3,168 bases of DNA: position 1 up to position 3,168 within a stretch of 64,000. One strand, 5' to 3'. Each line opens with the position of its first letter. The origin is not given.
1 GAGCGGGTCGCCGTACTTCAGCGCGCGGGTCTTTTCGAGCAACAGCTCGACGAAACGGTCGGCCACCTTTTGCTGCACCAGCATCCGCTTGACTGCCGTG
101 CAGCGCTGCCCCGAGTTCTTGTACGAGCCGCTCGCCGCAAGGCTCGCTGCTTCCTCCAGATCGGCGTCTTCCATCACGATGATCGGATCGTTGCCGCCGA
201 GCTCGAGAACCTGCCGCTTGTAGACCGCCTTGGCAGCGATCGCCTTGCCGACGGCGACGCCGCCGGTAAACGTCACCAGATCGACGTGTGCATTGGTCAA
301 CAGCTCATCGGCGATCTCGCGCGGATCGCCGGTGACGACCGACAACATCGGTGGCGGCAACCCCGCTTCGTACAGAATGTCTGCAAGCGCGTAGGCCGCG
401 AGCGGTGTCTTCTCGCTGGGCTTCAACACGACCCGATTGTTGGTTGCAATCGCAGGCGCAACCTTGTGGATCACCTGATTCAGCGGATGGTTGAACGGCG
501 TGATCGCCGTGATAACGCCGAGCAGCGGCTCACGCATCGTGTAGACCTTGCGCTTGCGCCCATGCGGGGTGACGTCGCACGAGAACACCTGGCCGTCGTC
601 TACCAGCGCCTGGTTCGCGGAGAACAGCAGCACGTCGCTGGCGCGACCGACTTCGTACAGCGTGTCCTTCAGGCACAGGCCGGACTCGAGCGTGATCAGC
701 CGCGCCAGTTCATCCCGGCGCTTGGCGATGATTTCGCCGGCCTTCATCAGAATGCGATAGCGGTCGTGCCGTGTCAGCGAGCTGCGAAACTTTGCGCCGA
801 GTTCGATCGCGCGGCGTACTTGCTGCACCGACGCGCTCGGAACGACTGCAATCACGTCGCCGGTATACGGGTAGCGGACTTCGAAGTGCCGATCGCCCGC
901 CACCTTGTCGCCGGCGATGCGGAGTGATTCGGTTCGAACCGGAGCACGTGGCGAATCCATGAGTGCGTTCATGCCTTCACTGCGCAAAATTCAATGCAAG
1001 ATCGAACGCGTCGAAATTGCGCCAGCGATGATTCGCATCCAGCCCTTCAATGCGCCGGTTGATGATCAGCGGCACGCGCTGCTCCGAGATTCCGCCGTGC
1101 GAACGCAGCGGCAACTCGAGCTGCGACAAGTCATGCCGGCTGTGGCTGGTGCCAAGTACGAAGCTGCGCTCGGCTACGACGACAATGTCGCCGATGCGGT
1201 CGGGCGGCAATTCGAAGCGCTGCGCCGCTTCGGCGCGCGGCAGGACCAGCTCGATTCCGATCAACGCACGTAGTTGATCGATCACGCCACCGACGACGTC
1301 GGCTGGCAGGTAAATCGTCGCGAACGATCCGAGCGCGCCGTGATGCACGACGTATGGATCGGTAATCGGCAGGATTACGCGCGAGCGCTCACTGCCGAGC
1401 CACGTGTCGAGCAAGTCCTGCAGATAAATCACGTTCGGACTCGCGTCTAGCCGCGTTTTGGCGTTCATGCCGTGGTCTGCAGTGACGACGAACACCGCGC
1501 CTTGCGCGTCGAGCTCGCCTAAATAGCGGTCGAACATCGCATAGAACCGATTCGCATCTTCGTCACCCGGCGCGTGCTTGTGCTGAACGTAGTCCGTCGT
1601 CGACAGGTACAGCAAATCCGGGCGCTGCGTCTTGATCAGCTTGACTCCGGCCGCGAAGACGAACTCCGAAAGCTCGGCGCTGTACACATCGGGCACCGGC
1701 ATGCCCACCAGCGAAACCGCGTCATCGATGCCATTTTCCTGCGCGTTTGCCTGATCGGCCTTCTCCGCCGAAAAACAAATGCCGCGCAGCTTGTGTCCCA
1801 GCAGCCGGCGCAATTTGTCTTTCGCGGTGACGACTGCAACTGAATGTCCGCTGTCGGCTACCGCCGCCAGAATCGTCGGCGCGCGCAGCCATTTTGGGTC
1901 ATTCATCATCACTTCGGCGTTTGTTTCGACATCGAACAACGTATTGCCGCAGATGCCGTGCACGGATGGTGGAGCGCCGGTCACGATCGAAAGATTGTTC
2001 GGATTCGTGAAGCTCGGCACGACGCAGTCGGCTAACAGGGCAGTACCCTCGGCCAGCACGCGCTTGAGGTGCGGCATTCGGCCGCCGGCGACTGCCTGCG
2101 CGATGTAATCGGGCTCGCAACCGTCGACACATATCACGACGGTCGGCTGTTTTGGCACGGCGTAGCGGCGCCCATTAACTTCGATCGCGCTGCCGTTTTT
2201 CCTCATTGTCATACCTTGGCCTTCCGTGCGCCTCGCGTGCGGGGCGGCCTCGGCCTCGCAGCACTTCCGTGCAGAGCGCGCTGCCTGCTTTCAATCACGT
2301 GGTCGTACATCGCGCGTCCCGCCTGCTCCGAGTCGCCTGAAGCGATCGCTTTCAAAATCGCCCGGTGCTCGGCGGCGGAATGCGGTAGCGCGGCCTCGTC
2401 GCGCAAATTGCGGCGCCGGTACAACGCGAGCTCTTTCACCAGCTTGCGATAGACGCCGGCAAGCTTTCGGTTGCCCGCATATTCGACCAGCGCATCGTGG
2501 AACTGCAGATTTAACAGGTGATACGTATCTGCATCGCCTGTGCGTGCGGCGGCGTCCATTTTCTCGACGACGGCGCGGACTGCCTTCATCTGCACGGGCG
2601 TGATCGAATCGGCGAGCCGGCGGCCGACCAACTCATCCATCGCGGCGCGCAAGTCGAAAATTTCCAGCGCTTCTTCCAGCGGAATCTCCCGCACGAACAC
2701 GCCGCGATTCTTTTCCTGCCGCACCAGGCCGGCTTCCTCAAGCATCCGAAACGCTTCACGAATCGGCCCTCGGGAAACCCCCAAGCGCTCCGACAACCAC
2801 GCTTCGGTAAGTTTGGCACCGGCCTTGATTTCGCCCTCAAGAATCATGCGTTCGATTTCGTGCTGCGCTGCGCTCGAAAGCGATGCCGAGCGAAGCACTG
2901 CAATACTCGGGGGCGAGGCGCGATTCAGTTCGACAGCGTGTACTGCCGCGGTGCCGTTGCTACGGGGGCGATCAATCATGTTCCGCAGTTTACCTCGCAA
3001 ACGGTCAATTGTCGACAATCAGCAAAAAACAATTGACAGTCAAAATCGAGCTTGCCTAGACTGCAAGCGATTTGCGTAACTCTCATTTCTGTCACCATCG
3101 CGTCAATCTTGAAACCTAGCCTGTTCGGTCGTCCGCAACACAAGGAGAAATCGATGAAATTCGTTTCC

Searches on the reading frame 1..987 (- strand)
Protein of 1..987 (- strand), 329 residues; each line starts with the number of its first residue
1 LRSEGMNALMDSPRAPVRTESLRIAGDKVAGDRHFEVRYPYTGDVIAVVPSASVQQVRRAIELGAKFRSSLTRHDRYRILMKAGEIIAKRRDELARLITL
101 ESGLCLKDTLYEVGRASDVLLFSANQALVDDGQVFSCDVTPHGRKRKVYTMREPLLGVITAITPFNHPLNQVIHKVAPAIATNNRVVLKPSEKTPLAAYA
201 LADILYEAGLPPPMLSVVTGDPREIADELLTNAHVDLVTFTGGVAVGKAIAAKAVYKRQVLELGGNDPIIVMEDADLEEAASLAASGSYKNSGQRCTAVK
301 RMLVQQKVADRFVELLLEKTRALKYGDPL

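Call 47: search_protein_families(library=pfam, proteins=[window:1-987:-], max_evalue=0.0001)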
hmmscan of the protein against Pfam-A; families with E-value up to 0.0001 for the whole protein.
window:1-987:- (329 aa): 2 families
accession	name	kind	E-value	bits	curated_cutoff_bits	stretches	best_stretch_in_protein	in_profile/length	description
PF00171.27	Aldedh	-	1.4e-90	304.5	23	1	33-329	7-302/461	Aldehyde dehydrogenase family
PF05893.19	LuxC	-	5.6e-07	29.2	21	1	146-316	81-255/401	Acyl-CoA reductase (LuxC)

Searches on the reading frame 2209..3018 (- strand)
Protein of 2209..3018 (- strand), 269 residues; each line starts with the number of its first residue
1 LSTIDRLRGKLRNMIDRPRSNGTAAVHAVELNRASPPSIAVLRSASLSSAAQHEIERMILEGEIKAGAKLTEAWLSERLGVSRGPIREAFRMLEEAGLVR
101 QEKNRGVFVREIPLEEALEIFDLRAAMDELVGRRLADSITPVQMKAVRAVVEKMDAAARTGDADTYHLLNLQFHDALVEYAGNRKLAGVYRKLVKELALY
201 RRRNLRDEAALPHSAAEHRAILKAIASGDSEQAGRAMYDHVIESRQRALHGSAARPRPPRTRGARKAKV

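Call 47: search_protein_families(library=pfam, proteins=[window:2209-3018:-], max_evalue=0.0001)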
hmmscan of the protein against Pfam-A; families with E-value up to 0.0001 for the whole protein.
window:2209-3018:- (269 aa): 3 families
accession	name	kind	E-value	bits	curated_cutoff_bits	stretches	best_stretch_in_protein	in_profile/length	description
PF07729.17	FCD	-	1.4e-28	100.2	24.3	1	119-241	1-123/125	FCD domain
PF00392.27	GntR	-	2e-17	63.1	27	1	48-109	2-64/64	Bacterial regulatory proteins, gntR family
PF13412.12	HTH_24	-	2.2e-05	24.4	21.9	1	54-100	3-48/48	Winged helix-turn-helix DNA-binding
